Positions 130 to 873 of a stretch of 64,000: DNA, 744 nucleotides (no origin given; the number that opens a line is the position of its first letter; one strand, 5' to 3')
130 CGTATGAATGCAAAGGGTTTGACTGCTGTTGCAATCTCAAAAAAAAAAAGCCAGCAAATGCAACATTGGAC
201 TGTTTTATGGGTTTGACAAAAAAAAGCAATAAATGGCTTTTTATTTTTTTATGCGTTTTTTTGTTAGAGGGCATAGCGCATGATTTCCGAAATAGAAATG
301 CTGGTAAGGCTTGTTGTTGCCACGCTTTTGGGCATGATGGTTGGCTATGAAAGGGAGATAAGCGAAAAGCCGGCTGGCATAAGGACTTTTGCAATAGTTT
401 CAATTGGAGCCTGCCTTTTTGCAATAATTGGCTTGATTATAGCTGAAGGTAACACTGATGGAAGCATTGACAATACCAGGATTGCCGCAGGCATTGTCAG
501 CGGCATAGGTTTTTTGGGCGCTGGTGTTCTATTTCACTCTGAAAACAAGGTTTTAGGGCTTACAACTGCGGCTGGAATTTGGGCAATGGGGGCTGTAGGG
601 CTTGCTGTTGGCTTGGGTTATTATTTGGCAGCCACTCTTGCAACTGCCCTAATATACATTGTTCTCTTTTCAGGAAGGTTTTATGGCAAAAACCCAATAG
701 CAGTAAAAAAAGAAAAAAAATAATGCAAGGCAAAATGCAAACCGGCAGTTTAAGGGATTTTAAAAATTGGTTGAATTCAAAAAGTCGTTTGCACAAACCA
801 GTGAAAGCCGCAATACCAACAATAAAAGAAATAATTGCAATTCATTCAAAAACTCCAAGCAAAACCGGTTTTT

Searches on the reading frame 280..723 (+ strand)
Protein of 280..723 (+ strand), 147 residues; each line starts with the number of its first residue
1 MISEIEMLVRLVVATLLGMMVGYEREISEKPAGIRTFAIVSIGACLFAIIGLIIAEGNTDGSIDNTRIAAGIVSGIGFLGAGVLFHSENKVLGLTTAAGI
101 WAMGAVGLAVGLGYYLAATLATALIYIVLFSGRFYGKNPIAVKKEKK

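Call 23: search_protein_families(library=pfam, proteins=[window:280-723:+], max_evalue=0.01)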
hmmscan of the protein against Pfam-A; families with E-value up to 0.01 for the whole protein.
window:280-723:+ (147 aa): 1 family
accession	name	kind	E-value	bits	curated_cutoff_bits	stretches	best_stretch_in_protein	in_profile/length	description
PF02308.21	MgtC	-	1.6e-36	125.8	31.4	1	11-131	1-114/121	MgtC family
